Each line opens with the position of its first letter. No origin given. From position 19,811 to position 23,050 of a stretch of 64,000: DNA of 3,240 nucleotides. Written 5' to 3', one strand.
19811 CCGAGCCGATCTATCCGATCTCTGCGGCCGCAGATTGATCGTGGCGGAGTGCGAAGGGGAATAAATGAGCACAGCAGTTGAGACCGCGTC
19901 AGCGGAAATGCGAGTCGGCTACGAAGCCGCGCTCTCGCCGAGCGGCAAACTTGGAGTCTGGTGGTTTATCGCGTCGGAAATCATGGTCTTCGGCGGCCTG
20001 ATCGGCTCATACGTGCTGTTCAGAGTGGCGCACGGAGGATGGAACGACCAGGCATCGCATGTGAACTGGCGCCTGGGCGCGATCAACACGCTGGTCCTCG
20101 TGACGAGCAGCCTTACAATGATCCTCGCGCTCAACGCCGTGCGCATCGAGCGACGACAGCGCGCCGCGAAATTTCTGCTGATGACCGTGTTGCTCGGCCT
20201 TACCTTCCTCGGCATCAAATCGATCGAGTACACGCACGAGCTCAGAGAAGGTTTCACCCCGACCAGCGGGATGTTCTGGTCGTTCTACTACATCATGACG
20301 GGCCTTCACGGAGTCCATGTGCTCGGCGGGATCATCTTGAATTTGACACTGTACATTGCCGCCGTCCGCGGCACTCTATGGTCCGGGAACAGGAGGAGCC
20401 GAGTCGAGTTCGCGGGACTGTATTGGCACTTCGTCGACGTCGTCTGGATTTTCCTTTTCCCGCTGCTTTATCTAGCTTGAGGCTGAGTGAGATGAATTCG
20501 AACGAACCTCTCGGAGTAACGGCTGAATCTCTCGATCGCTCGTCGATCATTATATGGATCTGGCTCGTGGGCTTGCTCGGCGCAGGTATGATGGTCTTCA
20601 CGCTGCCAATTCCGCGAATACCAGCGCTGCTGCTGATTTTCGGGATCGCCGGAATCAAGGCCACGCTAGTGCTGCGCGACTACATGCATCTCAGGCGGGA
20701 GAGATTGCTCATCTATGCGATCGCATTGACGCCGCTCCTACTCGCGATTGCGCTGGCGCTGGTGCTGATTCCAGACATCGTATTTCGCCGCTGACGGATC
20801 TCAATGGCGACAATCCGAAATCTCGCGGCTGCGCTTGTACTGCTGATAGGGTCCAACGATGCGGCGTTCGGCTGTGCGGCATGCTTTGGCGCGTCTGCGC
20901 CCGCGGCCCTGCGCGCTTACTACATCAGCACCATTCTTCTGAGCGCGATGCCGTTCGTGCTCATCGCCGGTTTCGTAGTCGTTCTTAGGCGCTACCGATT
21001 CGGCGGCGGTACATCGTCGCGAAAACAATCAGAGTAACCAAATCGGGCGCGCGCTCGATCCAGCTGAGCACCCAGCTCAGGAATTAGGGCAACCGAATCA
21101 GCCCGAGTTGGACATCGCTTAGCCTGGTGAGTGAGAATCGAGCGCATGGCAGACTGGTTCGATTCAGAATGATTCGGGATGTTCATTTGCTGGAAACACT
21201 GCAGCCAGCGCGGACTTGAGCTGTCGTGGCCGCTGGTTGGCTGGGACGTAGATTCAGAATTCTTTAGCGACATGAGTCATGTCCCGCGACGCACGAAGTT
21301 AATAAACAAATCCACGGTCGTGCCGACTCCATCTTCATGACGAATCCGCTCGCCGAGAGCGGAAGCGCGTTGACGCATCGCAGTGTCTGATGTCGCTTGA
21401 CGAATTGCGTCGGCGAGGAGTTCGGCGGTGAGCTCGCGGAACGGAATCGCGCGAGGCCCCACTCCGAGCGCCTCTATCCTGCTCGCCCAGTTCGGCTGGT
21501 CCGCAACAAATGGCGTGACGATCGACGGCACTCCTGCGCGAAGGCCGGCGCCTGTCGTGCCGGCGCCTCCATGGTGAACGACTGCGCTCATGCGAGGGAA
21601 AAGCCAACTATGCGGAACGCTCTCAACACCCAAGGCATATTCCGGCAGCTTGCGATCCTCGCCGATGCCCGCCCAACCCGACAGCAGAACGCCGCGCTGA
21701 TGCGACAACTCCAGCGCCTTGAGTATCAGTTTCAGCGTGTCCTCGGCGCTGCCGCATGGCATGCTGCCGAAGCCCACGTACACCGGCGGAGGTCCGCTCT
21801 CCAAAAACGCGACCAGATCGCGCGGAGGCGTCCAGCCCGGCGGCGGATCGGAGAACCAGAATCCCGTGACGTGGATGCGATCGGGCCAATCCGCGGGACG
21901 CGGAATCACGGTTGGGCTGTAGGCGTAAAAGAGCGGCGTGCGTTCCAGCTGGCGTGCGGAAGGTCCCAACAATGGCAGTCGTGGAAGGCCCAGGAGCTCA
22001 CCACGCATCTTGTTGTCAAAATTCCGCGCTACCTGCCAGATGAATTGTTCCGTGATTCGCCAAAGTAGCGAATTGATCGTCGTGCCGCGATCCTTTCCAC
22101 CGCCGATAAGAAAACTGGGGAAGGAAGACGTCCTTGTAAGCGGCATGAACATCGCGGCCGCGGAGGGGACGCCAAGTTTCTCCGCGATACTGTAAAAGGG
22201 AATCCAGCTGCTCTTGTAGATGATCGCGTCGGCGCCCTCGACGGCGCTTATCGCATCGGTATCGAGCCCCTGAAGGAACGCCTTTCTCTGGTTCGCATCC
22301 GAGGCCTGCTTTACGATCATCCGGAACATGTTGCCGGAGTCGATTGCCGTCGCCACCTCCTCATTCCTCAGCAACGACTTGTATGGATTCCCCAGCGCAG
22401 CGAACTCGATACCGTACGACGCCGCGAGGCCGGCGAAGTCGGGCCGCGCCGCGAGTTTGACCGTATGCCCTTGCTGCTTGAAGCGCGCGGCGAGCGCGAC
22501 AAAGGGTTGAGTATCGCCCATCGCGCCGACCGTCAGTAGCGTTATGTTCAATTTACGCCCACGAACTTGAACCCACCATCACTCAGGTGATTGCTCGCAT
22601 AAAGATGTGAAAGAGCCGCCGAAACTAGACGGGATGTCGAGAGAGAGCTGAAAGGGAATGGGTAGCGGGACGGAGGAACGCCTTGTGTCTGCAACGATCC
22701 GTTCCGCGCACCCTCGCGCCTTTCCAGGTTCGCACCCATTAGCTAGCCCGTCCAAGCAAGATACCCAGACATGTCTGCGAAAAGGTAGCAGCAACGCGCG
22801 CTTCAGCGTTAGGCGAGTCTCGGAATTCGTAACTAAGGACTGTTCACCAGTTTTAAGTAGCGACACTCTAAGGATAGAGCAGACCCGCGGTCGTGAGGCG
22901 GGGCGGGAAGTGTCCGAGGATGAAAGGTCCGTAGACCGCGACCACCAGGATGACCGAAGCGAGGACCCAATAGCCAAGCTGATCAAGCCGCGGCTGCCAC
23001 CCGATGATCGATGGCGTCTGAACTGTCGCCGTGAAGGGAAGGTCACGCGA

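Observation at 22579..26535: Two copies of a ~120-nt conserved non-coding element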

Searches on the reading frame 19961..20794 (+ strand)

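Call 17: search_protein_families(library=pfam, proteins=[window:19961-20794:+], max_evalue=0.01)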
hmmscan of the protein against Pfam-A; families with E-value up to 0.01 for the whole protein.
window:19961-20794:+ (277 aa): 1 family
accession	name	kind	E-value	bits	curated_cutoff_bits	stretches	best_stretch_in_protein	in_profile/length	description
PF03626.19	COX4_pro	-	2e-08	34.9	28.9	1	196-264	1-70/72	Prokaryotic Cytochrome C oxidase subunit IV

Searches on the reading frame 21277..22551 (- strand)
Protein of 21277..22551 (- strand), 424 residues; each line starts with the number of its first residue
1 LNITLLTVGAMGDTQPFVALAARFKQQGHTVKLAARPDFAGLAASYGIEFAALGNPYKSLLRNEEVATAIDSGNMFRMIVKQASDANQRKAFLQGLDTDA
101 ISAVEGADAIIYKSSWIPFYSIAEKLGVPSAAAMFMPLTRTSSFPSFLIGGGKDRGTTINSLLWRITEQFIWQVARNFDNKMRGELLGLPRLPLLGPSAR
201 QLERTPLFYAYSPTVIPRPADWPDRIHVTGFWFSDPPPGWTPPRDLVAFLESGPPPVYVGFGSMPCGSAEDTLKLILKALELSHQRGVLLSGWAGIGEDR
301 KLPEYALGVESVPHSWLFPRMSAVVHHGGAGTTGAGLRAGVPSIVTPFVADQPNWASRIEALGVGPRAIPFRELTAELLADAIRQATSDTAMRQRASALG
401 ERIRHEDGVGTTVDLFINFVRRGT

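Call 17: search_protein_families(library=pfam, proteins=[window:21277-22551:-], max_evalue=0.01)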
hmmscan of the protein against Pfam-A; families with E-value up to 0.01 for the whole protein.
window:21277-22551:- (424 aa): 3 families
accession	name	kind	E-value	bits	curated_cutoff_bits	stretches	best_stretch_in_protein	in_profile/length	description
PF06722.18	EryCIII-like_C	-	2.7e-16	60.3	31.7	1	300-401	27-127/145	Erythromycin biosynthesis protein CIII-like, C-terminal domain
PF03033.26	Glyco_transf_28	-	3.4e-12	47.1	26.2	1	3-144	1-138/139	Glycosyltransferase family 28 N-terminal domain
PF00201.24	UDPGT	-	5.6e-09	35.8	19.5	1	257-400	278-419/499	UDP-glucoronosyl and UDP-glucosyl transferase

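Call 28: find_homologous_proteins(query=window:21277-22551:-, max_evalue=1e-30)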
Query window:21277-22551:- (424 aa): 7622 proteins with E <= 1e-30 among 8000 candidates; the best 120 are listed.
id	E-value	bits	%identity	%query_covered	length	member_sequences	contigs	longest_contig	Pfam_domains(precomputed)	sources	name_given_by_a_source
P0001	3.5e-278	940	100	98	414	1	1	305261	PF00201.25,PF06722.19,PF03033.27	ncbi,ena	-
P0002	1.6e-277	938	100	98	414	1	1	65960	PF00201.25,PF06722.19,PF03033.27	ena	-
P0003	1.8e-276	935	99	98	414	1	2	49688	PF00201.25,PF06722.19,PF03033.27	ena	-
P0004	1.0e-274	929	99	98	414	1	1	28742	PF00201.25,PF06722.19,PF03033.27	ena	-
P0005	5.4e-260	880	91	100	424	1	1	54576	PF00201.25,PF06722.19,PF03033.27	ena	-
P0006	2.0e-259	878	93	98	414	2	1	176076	PF00201.25,PF06722.19,PF03033.27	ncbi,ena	-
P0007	1.0e-258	876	90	100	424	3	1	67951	PF00201.25,PF06722.19,PF03033.27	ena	-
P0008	1.4e-258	876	90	100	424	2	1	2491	PF00201.25,PF06722.19,PF03033.27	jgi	jgi:sterol 3beta-glucosyltransferase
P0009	5.4e-258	874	91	100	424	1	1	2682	PF00201.25,PF06722.19,PF03033.27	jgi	jgi:UDP:flavonoid glycosyltransferase YjiC (YdhE family)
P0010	5.9e-258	874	91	100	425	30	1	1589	PF00201.25,PF06722.19,PF03033.27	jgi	jgi:sterol 3beta-glucosyltransferase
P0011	1.2e-257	873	91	100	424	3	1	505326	PF00201.25,PF06722.19,PF03033.27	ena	-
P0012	2.6e-257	872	90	100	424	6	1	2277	PF00201.25,PF06722.19,PF03033.27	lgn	-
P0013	2.4e-256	868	90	100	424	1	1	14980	PF00201.25,PF06722.19,PF03033.27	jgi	jgi:sterol 3beta-glucosyltransferase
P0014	5.7e-256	867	90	99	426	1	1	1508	PF00201.25,PF06722.19,PF03033.27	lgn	-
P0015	1.1e-255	866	89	100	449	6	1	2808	PF00201.25,PF06722.19,PF03033.27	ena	-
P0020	2.4e-254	862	88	100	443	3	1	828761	PF00201.25,PF06722.19,PF03033.27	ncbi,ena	-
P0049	1.2e-232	790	82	97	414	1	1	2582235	PF00201.25,PF06722.19,PF03033.27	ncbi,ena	-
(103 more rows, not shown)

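Call 29: find_encoding_contigs(protein=P0006, flank=8000, max_places=2)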
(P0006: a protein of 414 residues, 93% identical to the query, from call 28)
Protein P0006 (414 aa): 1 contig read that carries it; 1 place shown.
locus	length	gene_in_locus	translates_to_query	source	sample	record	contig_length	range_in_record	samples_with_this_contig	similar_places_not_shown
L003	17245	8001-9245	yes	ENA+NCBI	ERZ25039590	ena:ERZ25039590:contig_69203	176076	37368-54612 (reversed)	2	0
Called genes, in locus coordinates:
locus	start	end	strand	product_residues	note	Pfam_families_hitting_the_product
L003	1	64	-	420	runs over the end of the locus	PF25917:BSH_RND, PF25973:BSH_CzcB (faint), PF25876:HH_MFP_RND, PF25954:Beta-barrel_RND_2, PF25990:Beta-barrel_YknX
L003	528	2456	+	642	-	PF00224:PK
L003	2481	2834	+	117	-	-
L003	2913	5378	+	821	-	PF00690:Cation_ATPase_N, PF00122:E1-E2_ATPase, PF13246:Cation_ATPase, PF00702:Hydrolase, PF00689:Cation_ATPase_C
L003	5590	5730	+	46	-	-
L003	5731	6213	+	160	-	PF13473:Cupredoxin_1 (weak), PF00116:COX2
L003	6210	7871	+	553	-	PF00115:COX1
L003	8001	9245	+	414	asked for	PF03033:Glyco_transf_28, PF00201:UDPGT, PF06722:EryCIII-like_C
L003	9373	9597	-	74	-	-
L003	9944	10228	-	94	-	-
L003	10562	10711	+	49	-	-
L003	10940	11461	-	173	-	-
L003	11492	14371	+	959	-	PF00211:Guanylate_cyc, PF13191:AAA_16, PF13424:TPR_12 (faint)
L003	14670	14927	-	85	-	-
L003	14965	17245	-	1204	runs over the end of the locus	PF13449:Phytase-like (faint), PF06739:SBBP (faint), PF25021:TEN_NHL (weak), PF01436:NHL, PF15780:ASH (weak), PF22073:Cep192_D4, PF22544:HYDIN_VesB_CFA65-like_Ig (weak), PF22073:Cep192_D4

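Call 30: find_encoding_contigs(protein=P0020, flank=8000, max_places=2)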
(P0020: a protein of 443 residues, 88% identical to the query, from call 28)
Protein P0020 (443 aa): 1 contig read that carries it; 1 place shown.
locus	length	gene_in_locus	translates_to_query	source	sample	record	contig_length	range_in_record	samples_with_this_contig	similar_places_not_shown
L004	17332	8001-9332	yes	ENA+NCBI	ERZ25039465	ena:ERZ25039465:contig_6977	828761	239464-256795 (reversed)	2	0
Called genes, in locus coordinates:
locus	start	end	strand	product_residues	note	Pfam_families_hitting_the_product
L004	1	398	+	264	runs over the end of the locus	PF02582:DUF155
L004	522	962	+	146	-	-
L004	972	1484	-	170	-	PF12900:Pyridox_ox_2 (faint), PF01243:PNPOx_N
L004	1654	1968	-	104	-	-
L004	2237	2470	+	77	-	-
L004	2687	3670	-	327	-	PF02951:GSH-S_N, PF02955:GSH-S_ATP, PF08443:RimK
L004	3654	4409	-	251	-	PF04452:Methyltrans_RNA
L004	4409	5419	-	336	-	PF06325:PrmA, PF13489:Methyltransf_23 (weak), PF01170:UPF0020 (weak), PF02475:TRM5-TYW2_MTfase (weak), PF05175:MTS, PF13847:Methyltransf_31, PF08241:Methyltransf_11, PF13649:Methyltransf_25, +1 more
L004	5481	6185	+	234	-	PF03009:GDPD, PF13653:GDPD_2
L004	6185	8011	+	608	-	PF01807:Zn_ribbon_DnaG, PF08275:DNAG_N, PF01751:Toprim, PF13362:Toprim_3 (weak), PF13662:Toprim_4, PF13155:Toprim_2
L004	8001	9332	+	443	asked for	PF03033:Glyco_transf_28, PF00201:UDPGT, PF06722:EryCIII-like_C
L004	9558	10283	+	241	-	PF24481:CT398_CC, PF02591:Zn_ribbon_9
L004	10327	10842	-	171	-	PF00300:His_Phos_1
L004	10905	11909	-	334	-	PF08240:ADH_N, PF00107:ADH_zinc_N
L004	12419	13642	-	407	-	PF01656:CbiA, PF02374:ArsA_ATPase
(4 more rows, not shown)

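Call 31: find_encoding_contigs(protein=P0049, flank=8000, max_places=2)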
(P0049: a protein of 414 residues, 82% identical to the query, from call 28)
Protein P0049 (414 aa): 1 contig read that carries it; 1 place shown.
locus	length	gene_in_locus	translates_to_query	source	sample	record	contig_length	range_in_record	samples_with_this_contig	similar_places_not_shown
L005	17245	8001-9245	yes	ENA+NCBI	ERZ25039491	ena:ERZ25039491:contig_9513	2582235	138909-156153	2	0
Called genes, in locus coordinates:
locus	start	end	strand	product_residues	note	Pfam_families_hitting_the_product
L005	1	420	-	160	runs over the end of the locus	PF00116:COX2, PF13473:Cupredoxin_1 (weak)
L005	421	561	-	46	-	-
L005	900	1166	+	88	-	-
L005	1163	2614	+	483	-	PF02874:ATP-synt_ab_N, PF00006:ATP-synt_ab, PF22919:ATP-synt_VA_C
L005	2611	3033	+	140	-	PF02823:ATP-synt_DE_N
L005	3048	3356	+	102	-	PF09527:ATPase_gene1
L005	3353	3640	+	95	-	PF12966:AtpR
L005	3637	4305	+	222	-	PF00119:ATP-synt_A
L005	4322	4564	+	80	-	PF00137:ATP-synt_C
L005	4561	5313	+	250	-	PF00430:ATP-synt_B, PF00213:OSCP (faint)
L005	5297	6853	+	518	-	PF00006:ATP-synt_ab, PF00306:ATP-synt_ab_C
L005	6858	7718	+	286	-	PF00231:ATP-synt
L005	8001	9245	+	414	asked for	PF03033:Glyco_transf_28, PF00201:UDPGT, PF06722:EryCIII-like_C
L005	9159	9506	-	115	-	-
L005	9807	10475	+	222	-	PF04191:PEMT, PF04140:ICMT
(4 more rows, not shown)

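Call 39: find_encoding_contigs(protein=P0003, flank=8000, max_places=3)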
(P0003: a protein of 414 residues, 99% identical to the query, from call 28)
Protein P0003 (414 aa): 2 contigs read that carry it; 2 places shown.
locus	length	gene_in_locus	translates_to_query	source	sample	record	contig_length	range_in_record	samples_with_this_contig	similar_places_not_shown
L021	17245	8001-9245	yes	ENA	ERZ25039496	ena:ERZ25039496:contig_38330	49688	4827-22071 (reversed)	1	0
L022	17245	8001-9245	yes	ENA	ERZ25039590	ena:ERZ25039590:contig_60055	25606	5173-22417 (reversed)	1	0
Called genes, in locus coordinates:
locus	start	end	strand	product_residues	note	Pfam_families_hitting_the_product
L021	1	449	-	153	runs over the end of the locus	PF13577:SnoaL_4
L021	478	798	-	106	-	PF02515:CoA_transf_3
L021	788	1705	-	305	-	PF02515:CoA_transf_3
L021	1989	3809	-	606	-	PF00743:FMO-like (weak), PF00890:FAD_binding_2 (weak), PF01266:DAO (faint), PF07992:Pyr_redox_2, PF13450:NAD_binding_8 (weak), PF13738:Pyr_redox_3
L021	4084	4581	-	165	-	PF00034:Cytochrom_C (weak), PF13442:Cytochrome_CBB3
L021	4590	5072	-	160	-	PF00571:CBS (weak)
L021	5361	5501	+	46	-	-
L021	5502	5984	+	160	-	PF13473:Cupredoxin_1 (weak), PF00116:COX2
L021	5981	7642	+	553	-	PF00115:COX1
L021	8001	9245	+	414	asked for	PF03033:Glyco_transf_28, PF00201:UDPGT, PF06722:EryCIII-like_C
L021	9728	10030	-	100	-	PF03626:COX4_pro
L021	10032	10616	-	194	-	PF00510:COX3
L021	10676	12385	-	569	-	PF00115:COX1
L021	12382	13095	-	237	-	PF00116:COX2, PF13473:Cupredoxin_1 (weak)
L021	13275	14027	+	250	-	-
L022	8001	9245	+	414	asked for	PF03033:Glyco_transf_28, PF00201:UDPGT, PF06722:EryCIII-like_C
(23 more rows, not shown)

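Call 40: find_encoding_contigs(protein=P0005, flank=8000, max_places=2)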
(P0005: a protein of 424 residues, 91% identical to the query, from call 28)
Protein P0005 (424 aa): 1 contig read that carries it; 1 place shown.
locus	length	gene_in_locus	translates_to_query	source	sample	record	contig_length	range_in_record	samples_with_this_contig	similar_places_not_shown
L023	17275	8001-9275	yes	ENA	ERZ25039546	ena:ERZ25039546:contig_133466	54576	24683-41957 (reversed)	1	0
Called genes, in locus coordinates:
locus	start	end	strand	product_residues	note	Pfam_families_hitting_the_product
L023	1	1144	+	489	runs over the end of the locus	-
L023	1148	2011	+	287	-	PF00487:FA_desaturase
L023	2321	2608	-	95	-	-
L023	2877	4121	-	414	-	PF02771:Acyl-CoA_dh_N, PF02770:Acyl-CoA_dh_M, PF00441:Acyl-CoA_dh_1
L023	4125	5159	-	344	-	PF02771:Acyl-CoA_dh_N, PF02770:Acyl-CoA_dh_M, PF00441:Acyl-CoA_dh_1, PF08028:Acyl-CoA_dh_2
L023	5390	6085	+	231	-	-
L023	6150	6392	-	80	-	-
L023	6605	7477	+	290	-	PF00106:adh_short, PF08659:KR, PF13561:adh_short_C2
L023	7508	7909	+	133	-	PF00903:Glyoxalase, PF13669:Glyoxalase_4 (faint)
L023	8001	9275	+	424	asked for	PF03033:Glyco_transf_28, PF00201:UDPGT, PF06722:EryCIII-like_C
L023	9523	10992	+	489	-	PF00083:Sugar_tr, PF06609:TRI12, PF07690:MFS_1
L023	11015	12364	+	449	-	PF04966:OprB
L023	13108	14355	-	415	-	PF07690:MFS_1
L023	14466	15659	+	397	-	PF04909:Amidohydro_2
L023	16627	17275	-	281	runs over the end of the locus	PF00027:cNMP_binding, PF00325:Crp (faint), PF01047:MarR (faint), PF13545:HTH_Crp_2 (weak)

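Call 41: find_encoding_contigs(protein=P0011, flank=8000, max_places=2)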
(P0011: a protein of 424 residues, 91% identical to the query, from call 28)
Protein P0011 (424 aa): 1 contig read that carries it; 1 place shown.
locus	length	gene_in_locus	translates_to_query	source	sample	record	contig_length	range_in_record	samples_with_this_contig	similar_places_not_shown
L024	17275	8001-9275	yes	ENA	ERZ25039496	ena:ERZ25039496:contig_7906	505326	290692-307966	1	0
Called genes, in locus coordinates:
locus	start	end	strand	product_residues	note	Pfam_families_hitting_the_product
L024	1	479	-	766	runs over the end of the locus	PF00202:Aminotran_3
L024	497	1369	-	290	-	PF13439:Glyco_transf_4, PF20706:GT4-conflict, PF00534:Glycos_transf_1, PF13692:Glyco_trans_1_4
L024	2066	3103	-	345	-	PF01436:NHL (faint)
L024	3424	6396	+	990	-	PF00486:Trans_reg_C, PF13191:AAA_16, PF13401:AAA_22 (faint), PF13176:TPR_7 (faint), PF13424:TPR_12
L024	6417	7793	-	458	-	PF01946:Thi4, PF00890:FAD_binding_2 (weak), PF01134:GIDA (weak), PF01266:DAO (weak), PF07992:Pyr_redox_2 (weak), PF12831:FAD_oxidored, PF13450:NAD_binding_8 (faint)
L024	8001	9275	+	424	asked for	PF03033:Glyco_transf_28, PF00201:UDPGT, PF06722:EryCIII-like_C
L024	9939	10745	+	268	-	PF00027:cNMP_binding, PF13545:HTH_Crp_2, PF01047:MarR (weak)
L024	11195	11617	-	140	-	-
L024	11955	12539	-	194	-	PF00174:Oxidored_molyb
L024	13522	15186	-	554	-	PF03190:Thioredox_DsbH (faint)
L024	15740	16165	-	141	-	PF11412:DsbD_N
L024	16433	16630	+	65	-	-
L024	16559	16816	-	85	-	-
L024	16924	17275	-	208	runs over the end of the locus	PF01794:Ferric_reduct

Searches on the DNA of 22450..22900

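Call 7: search_rna_families(source=window, start=22450, end=22900, threshold=evalue, max_evalue=10, show_alignments=3)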
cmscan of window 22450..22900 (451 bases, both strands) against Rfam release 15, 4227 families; matches with E-value up to 10: 1.
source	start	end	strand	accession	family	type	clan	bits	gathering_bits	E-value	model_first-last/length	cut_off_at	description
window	22544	22662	-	RF01986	ZEB2_AS1_3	Gene; lncRNA;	-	10.6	55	8.8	1-100/100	no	ZEB2 antisense RNA 1 conserved region 3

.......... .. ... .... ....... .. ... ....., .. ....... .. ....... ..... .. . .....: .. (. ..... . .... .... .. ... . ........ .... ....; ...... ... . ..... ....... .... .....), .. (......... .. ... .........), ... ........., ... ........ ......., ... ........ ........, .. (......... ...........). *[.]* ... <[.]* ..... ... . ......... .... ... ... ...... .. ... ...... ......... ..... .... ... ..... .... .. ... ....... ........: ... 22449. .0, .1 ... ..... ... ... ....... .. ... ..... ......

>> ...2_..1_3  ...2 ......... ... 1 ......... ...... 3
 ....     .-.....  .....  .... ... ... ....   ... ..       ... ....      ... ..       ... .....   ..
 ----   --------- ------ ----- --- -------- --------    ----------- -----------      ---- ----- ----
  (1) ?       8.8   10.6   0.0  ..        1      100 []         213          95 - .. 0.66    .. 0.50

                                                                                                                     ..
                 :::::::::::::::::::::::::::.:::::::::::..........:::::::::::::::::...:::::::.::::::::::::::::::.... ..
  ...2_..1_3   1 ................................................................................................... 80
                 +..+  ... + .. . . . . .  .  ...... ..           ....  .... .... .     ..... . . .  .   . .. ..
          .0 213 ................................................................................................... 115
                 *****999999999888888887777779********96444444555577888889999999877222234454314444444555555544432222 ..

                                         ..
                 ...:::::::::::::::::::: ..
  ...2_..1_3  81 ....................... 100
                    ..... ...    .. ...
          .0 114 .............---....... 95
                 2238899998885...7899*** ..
